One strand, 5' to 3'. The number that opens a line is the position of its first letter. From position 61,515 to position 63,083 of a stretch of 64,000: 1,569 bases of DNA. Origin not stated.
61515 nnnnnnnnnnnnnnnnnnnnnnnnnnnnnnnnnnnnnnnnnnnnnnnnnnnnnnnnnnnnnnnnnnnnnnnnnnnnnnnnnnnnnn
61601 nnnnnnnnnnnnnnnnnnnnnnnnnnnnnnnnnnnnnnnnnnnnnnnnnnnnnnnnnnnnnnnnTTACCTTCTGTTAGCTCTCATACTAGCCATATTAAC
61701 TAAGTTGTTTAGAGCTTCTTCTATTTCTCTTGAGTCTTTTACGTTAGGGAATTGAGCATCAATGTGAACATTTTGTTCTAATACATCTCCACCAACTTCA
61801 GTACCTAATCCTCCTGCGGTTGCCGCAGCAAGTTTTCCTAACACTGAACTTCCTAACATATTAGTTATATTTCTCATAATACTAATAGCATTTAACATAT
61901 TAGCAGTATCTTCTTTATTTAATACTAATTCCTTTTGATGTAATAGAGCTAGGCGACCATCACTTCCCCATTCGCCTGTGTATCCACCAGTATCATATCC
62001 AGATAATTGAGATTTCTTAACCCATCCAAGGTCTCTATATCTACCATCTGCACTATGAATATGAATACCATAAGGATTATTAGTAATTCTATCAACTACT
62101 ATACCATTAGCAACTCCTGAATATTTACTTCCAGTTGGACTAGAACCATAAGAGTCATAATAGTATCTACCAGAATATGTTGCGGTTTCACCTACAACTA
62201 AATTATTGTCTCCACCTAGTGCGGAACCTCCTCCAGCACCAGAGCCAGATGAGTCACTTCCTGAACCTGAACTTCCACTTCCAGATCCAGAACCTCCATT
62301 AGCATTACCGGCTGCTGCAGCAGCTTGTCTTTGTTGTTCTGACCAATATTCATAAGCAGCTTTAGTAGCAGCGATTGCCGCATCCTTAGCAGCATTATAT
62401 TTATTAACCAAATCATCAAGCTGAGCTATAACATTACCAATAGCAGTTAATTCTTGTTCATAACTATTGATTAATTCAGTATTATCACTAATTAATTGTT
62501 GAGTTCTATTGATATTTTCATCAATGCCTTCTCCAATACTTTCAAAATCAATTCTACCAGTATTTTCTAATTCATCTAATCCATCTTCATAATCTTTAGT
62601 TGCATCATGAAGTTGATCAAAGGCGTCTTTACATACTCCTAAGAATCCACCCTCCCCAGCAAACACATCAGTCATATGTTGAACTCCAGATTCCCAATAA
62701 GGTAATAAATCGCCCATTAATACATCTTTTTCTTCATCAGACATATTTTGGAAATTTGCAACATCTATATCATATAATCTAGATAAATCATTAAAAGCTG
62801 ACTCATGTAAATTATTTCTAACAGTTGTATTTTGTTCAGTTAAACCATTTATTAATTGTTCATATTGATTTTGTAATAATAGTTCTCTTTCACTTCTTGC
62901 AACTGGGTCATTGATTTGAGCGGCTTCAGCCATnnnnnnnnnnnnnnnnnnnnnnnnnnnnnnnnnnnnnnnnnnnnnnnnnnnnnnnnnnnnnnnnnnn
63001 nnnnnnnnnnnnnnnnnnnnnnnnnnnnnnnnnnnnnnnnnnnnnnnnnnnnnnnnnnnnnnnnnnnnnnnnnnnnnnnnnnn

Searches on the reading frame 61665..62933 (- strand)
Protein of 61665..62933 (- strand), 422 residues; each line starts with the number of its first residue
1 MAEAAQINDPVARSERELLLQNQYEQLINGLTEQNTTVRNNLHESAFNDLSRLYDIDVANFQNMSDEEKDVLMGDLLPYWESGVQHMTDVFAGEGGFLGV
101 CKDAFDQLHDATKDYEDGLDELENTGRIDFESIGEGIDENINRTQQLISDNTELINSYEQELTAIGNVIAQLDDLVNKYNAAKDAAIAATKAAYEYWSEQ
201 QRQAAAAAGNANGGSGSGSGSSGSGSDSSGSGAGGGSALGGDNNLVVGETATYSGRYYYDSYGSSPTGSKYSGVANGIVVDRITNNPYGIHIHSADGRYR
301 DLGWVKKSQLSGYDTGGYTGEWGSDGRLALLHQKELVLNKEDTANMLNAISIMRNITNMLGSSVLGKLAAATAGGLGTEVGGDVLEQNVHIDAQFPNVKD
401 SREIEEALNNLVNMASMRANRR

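Call 66: find_encoding_contigs(protein=window:61665-62933:-, flank=10000, max_places=3)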
Protein window:61665-62933:- (422 aa): 4 contigs read that carry it; 3 places shown.
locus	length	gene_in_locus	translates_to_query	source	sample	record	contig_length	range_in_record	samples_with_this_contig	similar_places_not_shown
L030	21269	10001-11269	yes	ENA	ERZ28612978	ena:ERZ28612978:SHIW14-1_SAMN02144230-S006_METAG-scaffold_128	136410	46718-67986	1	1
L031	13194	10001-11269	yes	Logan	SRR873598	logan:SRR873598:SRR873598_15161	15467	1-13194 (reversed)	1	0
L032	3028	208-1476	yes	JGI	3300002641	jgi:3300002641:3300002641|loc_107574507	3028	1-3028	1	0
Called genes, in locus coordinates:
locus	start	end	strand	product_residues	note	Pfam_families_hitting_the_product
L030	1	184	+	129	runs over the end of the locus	PF27211:YomV_2nd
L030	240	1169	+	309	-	PF27173:YomU_Tube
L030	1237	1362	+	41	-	-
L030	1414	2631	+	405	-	-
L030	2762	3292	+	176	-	-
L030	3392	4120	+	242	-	-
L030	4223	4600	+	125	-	PF10145:PhageMin_Tail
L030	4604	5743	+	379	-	-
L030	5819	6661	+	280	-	-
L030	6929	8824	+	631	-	-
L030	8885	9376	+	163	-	-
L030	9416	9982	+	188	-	-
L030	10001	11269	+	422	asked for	-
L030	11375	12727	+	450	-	-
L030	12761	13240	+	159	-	-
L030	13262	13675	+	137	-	-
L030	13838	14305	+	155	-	-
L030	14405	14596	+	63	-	-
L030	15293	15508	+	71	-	-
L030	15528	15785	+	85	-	-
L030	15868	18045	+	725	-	PF00246:Peptidase_M14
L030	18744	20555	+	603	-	PF12708:Pect-lyase_RHGA_epim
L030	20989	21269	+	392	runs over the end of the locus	PF05257:CHAP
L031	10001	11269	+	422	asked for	-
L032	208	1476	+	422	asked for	-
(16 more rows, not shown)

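Call 90: find_related_loci(query=L030:240-1169:+, collection=viral_contigs, flank=10000)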
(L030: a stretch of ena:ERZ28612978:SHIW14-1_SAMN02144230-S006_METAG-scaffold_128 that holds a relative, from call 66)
Query L030:240-1169:+ (309 aa) in viral_contigs; peptide patterns used: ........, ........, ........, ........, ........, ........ (x = any residue, [..] = any of these).
248 stretches matched a pattern; 246 encode a relative of the query (tblastn E <= 1e-3); the best 80 are kept; 80 distinct loci.
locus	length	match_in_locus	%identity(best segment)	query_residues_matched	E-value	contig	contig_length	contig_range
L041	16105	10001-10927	94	1-309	0e+0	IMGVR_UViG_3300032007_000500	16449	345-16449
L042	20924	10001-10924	91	1-308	0e+0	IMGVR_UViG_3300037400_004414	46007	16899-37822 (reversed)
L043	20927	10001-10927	88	1-309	0e+0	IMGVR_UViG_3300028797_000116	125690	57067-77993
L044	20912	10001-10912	82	1-303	4e-167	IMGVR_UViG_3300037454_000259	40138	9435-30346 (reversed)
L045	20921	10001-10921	81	1-305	3e-163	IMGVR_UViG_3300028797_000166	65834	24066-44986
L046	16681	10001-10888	81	1-297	1e-158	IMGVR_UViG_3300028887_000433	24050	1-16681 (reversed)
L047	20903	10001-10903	79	1-299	1e-157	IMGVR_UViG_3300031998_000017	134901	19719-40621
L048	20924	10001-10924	77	1-309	2e-156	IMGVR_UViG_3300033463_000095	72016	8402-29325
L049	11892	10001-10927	78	1-305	4e-154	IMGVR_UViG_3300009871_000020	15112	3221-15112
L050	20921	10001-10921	76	1-306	4e-152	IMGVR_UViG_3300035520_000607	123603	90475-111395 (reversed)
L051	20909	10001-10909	74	1-299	1e-146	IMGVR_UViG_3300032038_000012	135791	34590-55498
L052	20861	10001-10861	77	1-286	5e-146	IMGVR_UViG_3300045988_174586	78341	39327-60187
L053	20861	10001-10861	77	1-286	5e-146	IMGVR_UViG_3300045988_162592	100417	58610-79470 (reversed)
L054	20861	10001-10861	77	1-286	7e-146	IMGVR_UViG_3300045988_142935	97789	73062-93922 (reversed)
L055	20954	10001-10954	72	1-305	2e-144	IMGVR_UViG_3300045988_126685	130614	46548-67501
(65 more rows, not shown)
